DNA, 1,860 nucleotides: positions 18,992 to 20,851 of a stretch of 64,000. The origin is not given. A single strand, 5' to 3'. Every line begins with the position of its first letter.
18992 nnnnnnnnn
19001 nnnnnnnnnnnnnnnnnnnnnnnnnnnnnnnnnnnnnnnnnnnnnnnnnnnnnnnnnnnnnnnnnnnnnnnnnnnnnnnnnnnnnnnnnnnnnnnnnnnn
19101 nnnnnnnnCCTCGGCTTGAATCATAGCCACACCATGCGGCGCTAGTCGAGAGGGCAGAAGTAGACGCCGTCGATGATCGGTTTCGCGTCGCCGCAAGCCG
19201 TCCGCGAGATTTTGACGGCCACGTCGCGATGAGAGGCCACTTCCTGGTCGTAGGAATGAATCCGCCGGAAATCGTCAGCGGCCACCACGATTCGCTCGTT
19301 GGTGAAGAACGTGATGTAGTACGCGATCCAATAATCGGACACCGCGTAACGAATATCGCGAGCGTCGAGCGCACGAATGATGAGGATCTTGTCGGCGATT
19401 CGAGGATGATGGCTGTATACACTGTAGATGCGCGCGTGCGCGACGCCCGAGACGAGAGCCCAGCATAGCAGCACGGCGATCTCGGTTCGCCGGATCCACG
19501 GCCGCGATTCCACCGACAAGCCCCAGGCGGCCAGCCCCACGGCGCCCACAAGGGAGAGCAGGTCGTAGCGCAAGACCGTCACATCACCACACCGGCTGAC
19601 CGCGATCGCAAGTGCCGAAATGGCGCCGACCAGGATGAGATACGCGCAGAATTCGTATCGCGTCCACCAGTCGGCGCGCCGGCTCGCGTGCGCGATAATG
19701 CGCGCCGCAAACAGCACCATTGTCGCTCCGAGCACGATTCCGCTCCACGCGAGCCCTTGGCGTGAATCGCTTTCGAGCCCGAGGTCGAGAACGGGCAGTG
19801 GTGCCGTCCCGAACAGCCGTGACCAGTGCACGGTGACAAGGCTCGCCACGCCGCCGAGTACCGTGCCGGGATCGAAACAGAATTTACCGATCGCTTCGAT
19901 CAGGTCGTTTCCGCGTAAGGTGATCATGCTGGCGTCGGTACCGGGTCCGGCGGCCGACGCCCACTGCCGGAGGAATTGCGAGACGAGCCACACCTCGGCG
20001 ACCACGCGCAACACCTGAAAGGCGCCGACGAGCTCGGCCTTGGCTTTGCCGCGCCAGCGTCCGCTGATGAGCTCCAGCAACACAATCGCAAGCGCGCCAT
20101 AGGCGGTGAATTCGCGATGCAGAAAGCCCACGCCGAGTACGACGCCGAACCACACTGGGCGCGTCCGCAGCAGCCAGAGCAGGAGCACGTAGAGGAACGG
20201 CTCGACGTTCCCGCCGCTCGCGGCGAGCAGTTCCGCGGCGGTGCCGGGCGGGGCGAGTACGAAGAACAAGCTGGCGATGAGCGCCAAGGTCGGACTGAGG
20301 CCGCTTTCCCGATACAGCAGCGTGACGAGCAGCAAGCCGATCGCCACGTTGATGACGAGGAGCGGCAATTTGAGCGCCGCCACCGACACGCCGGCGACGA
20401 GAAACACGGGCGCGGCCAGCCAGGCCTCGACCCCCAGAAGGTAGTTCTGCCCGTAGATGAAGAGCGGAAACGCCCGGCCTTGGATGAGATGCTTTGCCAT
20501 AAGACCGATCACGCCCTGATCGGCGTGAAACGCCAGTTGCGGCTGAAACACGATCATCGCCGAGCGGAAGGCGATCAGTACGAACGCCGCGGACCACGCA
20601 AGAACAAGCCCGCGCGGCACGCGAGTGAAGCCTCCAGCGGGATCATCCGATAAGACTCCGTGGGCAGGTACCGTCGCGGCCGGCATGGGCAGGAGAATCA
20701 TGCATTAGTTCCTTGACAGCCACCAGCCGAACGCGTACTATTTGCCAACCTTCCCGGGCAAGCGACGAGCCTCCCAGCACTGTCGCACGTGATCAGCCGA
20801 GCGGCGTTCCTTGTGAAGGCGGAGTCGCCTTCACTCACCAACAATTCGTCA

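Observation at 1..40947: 41-kb glycan locus built around eight GT-C-like polytopic proteins: candidate expanded periplasmic glycosylation system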

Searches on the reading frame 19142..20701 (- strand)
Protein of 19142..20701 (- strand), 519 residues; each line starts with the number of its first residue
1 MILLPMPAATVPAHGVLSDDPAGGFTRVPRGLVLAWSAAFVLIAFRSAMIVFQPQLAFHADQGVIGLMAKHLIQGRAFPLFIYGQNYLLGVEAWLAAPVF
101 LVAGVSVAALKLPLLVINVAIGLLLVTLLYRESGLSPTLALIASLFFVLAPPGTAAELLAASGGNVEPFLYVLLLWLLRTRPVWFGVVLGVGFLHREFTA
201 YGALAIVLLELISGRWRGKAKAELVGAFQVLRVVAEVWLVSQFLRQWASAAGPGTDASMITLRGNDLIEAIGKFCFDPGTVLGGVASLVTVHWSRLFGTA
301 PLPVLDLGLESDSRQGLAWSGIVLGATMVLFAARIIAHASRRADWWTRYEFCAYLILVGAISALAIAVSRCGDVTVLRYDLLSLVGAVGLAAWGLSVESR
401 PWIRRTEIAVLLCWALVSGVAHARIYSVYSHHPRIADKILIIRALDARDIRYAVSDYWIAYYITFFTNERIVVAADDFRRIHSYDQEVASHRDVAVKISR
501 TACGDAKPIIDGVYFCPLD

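Call 3: search_protein_families(library=pfam, proteins=[window:19142-20701:-], max_evalue=0.01)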
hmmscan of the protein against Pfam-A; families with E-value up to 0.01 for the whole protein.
window:19142-20701:- (519 aa): 0 families

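Call 6: search_protein_families(library=ncbifam, proteins=[window:19142-20701:-], max_evalue=0.1)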
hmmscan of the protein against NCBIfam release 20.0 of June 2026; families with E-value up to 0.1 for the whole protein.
window:19142-20701:- (519 aa): 0 families

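Call 31: find_homologous_proteins(query=window:19142-20701:-, max_evalue=0.001)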
Query window:19142-20701:- (519 aa): 1222 proteins with E <= 0.001 among 8000 candidates; the best 120 are listed.
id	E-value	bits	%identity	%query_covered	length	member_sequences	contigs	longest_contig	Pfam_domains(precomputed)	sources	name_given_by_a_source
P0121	0.0e+0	1134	100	100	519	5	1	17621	-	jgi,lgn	jgi:hypothetical protein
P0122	7.4e-231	785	72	95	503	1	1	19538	-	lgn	-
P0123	8.1e-218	742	66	99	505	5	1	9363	-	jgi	jgi:hypothetical protein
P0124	3.2e-216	737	89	72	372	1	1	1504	-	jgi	jgi:hypothetical protein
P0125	3.3e-207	707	66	94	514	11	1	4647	-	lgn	-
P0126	4.6e-206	704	66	94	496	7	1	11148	-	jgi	jgi:hypothetical protein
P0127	2.6e-202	691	63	94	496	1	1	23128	-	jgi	jgi:hypothetical protein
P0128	5.9e-196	670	61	93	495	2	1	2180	-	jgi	-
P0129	7.6e-196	670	63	92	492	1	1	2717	-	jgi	jgi:hypothetical protein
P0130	1.5e-195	669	73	81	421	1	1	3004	-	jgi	jgi:hypothetical protein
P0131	7.1e-193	660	60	92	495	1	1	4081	-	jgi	-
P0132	6.8e-184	631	60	94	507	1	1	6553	-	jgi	jgi:hypothetical protein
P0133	1.3e-177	610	59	94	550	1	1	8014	-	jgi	jgi:hypothetical protein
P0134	2.9e-176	605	61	84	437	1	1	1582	-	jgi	jgi:hypothetical protein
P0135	4.1e-176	605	61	84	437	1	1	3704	-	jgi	jgi:hypothetical protein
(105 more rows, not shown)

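Call 45: predict_structure(alignment_id=A2)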
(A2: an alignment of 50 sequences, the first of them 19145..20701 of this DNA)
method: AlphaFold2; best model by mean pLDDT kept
length: 519 residues; sequences in the alignment: 50
mean_pLDDT: 88.6   pTM: 0.88
mean pLDDT of the five models: 88.6, 87.8, 87.3, 85.3, 85.3
residues with pLDDT >= 90: 315; 70-90: 158; 50-70: 42; < 50: 4
segments of 3 or more residues with pLDDT < 50: none
pLDDT, mean of each block of 10 residues (from residue 1): 55 53 71 98 95 88 96 94 81 96 96 96 98 97 97 91 82 96 96 86 95 82 87 95 86 77 66 84 87 89 78 83 89 90 85 97 87 69 95 95 95 95 91 87 97 97 97 94 94 97 93 94
secondary structure, 60 per line:
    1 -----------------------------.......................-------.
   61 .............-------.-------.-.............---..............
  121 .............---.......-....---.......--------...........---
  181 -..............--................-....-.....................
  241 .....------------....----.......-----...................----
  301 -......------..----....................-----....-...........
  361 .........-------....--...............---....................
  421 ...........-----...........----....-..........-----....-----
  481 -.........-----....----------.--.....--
elements in order: H30-52 H60-73 H91-103 H107-133 H137-143 H145-148 H152-158 H167-177 H182-195 H198-213 H215-218 H220-245 H258-261 H266-272 H278-296 H304-307 H320-339 H345-348 H350-369 H377-380 H383-397 H401-431 H437-447 E452-455 H457-466 E472-475 H482-490 E496-499 E513-517
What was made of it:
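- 19142..20701 (-): F: GT-C-fold protein of an unannotated family. AlphaFold2 pLDDT 88.6, pTM 0.88 (call 45).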

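Call 49: fold_search(model_id=the predicted structure, library=pdb)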
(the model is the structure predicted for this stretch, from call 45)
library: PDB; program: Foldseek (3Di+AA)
matches with E <= 10: 397; with E <= 0.001: 22
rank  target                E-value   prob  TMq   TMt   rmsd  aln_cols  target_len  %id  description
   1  5ogl_A                1.3e-06  1.00  0.47  0.37  12.3       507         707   13  Structure of bacterial oligosaccharyltransferase PglB in complex with an acceptor peptide and an lipid-linked oligosac (released 2017-10-25)
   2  6gxc_A                2.3e-06  1.00  0.48  0.37  11.1       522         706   13  Bacterial oligosaccharyltransferase PglB in complex with an inhibitory peptide and a reactive lipid-linked oligosaccha (released 2018-11-14)
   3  3wak                  3.2e-06  1.00  0.48  0.32  13.8       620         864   15  Crystal structure of the Archaeoglobus fulgidus oligosaccharyltransferase (O29867_ARCFU) in the apo form (released 2013-10-30)
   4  7e9s_A                3.4e-06  1.00  0.48  0.31  12.6       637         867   13  Archaeal oligosaccharyltransferase AglB from Archaeoglobus fulgidus in complex with an inhibitory peptide and a dolich (released 2021-09-08)
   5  3rce_A                3.5e-06  1.00  0.46  0.37  11.9       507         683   11  Bacterial oligosaccharyltransferase PglB (released 2011-06-15)
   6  8b6l_I                6.5e-06  1.00  0.49  0.38  13.5       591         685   12  Subtomogram average of the human Sec61-TRAP-OSTA-translocon (released 2022-12-07)
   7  9n9j_I                2.4e-05  1.00  0.47  0.37  14.1       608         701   12  Structure of a GRP94 folding intermediate engaged with a CCDC134- and FKBP11-bound secretory translocon (released 2025-11-19)
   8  6s7o_A                2.7e-05  1.00  0.48  0.40  12.6       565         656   13  Cryo-EM structure of human oligosaccharyltransferase complex OST-A (released 2019-12-18)
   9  6ezn_F                8.1e-05  1.00  0.50  0.41  12.5       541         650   13  Cryo-EM structure of the yeast oligosaccharyltransferase (OST) complex (released 2018-01-17)
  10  8age_A                9.7e-05  1.00  0.47  0.39  11.2       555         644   14  Structure of yeast oligosaccharylransferase complex with acceptor peptide bound (released 2022-12-07)
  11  6s7t_A                1.4e-04  1.00  0.43  0.34  11.0       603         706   13  Cryo-EM structure of human oligosaccharyltransferase complex OST-B (released 2019-12-18)
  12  7zlg_A                1.7e-04  1.00  0.44  0.37  11.8       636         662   10  Cryo-EM structure of C-mannosyltransferase CeDPY19, in complex with acceptor peptide and bound to CMT2-Fab and anti-Fa (released 2023-01-11)
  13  8agb_A                2.0e-04  1.00  0.47  0.39  12.0       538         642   13  Structure of yeast oligosaccharylransferase complex with lipid-linked oligosaccharide bound (released 2022-12-07)
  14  5f15                  3.0e-04  1.00  0.39  0.38  16.2       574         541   13  Crystal Structure of ArnT from Cupriavidus metallidurans bound to Undecaprenyl phosphate (released 2016-02-17)
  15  9s6t_A                3.7e-04  1.00  0.53  0.57   6.4       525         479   11  Ternary cryo-EM structure of chicken ALG12 with Dol25-PP-GlcNAc2Man7, Dol25-P-Man, and Fab (released 2026-03-18)
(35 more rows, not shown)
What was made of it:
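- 19142..20701 (-): Foldseek PDB top 28 hits are all GT-C-type membrane enzymes, including PglB, AglB, STT3, ArnT, ALG12 (TMq 0.53, TMt 0.57), AftB and Emb (call 49).
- On GT-C glycosyltransferase superfamily (fold level): For F, the top 28 hits are all GT-C-type membrane enzymes, TMq up to 0.53 (call 49).
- Closest known: Eukaryotic ER-lumenal lipid-linked oligosaccharide extension. Same: F's best TM-score is to ALG12 (TMq 0.53, TMt 0.57, call 49).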
